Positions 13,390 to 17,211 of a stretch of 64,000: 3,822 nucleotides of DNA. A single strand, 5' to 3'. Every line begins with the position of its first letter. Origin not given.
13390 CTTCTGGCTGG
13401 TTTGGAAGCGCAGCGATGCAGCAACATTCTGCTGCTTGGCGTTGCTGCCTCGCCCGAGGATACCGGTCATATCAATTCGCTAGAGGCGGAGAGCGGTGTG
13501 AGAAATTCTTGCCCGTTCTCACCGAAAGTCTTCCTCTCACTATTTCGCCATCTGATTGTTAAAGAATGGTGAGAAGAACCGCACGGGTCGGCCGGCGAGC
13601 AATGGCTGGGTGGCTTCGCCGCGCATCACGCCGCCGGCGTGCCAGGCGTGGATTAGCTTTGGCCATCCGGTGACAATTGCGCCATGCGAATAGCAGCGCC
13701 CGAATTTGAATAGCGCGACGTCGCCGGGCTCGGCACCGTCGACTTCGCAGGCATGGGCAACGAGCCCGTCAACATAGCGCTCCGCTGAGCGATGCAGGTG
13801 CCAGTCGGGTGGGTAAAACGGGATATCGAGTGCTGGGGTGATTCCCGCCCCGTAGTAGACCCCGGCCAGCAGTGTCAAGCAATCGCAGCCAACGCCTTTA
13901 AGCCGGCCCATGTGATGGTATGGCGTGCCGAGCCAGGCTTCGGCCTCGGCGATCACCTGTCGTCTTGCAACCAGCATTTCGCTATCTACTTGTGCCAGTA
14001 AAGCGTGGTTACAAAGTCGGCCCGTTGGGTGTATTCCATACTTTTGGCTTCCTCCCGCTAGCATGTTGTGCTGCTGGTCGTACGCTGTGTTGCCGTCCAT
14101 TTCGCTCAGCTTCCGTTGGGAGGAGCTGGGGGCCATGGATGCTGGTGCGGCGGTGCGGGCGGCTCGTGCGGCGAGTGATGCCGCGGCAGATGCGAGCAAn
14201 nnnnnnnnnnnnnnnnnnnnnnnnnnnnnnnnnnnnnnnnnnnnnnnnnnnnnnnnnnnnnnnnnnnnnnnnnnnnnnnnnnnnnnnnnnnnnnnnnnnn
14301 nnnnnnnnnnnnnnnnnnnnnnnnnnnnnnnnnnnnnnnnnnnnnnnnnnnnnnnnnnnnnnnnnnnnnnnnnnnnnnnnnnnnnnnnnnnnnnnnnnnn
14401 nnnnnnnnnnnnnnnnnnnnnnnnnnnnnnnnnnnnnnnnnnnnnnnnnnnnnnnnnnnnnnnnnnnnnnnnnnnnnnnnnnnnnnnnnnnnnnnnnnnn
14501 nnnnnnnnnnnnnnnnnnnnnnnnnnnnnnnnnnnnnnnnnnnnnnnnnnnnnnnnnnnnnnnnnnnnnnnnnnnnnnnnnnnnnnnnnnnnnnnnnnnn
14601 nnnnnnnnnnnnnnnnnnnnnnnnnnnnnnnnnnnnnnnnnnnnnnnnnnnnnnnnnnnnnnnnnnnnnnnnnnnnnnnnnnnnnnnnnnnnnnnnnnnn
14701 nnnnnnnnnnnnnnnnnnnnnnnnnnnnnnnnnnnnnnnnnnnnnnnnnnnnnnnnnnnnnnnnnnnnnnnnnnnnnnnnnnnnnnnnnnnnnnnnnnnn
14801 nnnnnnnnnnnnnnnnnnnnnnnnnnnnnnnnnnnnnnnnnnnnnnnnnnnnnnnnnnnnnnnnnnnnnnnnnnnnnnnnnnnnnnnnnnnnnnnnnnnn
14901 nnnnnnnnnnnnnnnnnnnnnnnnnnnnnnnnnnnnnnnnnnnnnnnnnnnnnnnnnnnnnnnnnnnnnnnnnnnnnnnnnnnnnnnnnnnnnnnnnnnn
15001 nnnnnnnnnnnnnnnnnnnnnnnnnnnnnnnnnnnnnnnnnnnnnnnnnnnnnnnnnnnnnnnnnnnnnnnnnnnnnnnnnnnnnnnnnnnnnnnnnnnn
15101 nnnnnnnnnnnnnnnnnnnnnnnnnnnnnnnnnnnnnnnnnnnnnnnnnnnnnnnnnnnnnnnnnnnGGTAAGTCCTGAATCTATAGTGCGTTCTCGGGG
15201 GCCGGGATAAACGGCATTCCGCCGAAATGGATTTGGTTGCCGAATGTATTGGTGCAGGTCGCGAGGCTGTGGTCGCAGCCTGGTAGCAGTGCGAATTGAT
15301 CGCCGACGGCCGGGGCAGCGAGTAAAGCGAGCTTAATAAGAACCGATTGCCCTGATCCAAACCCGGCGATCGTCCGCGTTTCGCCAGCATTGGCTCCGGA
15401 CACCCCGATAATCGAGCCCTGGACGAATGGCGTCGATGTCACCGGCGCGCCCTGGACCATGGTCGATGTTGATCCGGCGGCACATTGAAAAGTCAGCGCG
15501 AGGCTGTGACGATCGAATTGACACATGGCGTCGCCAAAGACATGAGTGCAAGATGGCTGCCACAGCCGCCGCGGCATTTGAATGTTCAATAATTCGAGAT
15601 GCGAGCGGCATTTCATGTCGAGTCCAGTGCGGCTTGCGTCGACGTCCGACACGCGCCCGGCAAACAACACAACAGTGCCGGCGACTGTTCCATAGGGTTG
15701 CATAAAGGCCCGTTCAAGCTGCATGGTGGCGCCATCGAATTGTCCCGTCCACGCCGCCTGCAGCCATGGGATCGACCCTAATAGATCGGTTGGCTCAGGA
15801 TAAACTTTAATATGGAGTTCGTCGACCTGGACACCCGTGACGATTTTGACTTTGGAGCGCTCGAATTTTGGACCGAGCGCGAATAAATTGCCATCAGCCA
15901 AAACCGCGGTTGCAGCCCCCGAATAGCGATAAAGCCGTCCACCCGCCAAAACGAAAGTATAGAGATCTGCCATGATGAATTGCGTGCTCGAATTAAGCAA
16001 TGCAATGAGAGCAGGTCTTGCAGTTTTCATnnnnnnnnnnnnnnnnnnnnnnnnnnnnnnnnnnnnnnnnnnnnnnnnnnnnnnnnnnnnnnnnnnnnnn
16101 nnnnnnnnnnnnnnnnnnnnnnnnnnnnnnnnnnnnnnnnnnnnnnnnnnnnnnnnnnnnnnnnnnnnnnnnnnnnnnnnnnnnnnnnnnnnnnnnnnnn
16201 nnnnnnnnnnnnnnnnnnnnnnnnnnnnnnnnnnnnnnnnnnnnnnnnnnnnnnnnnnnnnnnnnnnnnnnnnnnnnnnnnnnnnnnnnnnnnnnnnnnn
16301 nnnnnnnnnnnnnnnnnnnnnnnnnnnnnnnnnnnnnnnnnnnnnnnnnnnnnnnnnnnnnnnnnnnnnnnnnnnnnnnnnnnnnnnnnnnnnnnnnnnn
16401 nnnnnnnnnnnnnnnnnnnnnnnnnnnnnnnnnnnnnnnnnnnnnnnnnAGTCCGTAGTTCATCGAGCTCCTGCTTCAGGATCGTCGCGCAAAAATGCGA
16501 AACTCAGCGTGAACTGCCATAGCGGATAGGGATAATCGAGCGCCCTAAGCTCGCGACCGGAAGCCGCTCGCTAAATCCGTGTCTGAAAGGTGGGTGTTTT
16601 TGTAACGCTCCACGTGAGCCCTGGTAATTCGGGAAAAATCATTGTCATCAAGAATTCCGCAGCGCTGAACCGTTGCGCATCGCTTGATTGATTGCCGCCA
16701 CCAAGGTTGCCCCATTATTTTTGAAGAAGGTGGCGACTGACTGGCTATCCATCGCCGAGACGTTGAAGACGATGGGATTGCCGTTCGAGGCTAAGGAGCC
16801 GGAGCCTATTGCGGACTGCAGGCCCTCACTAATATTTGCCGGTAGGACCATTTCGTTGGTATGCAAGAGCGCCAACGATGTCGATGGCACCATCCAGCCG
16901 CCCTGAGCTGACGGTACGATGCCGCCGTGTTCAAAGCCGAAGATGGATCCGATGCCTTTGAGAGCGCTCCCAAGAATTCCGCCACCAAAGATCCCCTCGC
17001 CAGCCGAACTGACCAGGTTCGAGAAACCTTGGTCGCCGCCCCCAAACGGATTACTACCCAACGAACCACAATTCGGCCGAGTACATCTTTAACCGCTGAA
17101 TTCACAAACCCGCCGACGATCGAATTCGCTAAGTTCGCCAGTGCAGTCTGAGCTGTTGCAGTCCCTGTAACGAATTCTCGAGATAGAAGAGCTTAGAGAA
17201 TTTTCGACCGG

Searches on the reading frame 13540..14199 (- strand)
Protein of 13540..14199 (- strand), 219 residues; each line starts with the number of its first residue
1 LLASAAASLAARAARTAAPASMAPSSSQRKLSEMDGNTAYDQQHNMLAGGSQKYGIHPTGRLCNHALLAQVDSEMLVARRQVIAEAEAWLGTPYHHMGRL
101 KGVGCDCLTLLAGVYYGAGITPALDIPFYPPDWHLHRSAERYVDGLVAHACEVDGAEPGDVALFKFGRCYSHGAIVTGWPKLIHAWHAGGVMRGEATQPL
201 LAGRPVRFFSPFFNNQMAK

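Call 16: search_protein_families(library=phrogs, max_evalue=0.001, proteins=[window:13540-14199:-])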
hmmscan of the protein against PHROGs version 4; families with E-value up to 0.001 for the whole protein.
window:13540-14199:- (219 aa): 1 family
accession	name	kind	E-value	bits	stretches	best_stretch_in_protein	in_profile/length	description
phrog_329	-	tail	2.2e-12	47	1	61-193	530-637/949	minor tail protein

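Call 17: search_protein_families(library=pfam, max_evalue=0.001, proteins=[window:13540-14199:-])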
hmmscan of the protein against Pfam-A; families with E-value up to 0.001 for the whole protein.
window:13540-14199:- (219 aa): 0 families

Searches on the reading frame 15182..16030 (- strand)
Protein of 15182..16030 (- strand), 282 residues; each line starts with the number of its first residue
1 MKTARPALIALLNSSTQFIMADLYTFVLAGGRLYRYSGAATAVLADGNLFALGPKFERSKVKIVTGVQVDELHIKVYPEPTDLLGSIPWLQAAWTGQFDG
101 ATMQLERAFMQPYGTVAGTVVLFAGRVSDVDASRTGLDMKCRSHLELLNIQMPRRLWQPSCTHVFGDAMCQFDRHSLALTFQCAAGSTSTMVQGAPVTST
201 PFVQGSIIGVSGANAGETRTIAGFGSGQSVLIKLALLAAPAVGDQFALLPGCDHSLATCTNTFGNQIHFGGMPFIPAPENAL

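Call 16: search_protein_families(library=phrogs, max_evalue=0.001, proteins=[window:15182-16030:-])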
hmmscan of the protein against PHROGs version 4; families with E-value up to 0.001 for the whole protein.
window:15182-16030:- (282 aa): 3 families
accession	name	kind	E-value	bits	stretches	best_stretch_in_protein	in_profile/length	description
phrog_778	-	tail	1.3e-45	157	1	13-278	8-266/287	tail assembly protein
phrog_15205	-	tail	1.4e-08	34.7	1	118-277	297-457/467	tail assembly protein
phrog_28246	-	tail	0.00027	22.2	1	155-276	8-129/140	tail assembly protein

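Call 17: search_protein_families(library=pfam, max_evalue=0.001, proteins=[window:15182-16030:-])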
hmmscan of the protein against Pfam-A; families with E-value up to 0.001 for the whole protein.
window:15182-16030:- (282 aa): 2 families
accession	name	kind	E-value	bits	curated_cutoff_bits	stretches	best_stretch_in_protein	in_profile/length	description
PF09931.15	Phage_phiJL001_Gp84_N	-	9.3e-31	107.6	26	1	6-173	2-160/160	Baseplate hub protein, N-terminal attachment domain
PF09356.15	Phage_BR0599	-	1.1e-17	64.5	22.9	1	202-277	3-78/80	Phage conserved hypothetical protein BR0599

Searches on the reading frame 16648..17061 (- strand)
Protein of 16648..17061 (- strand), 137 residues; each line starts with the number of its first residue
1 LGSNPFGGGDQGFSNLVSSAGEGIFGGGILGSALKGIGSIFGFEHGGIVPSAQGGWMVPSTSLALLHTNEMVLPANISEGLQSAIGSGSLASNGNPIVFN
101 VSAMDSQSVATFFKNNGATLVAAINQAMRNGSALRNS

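Call 16: search_protein_families(library=phrogs, max_evalue=0.001, proteins=[window:16648-17061:-])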
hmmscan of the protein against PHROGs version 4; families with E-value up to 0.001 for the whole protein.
window:16648-17061:- (137 aa): 4 families
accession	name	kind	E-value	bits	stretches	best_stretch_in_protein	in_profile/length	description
phrog_3779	-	tail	9.4e-09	34.8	1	35-134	1124-1221/1225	tail length tape measure protein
phrog_2854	-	tail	0.00017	21.4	1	27-131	744-837/855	tail length tape measure protein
phrog_12798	-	tail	0.0002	20.7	1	27-125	918-1017/1031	tail length tape measure protein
phrog_27190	-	tail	0.00054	19.1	1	47-83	937-975/1015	tail length tape measure protein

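Call 17: search_protein_families(library=pfam, max_evalue=0.001, proteins=[window:16648-17061:-])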
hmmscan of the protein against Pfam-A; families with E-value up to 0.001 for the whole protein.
window:16648-17061:- (137 aa): 0 families
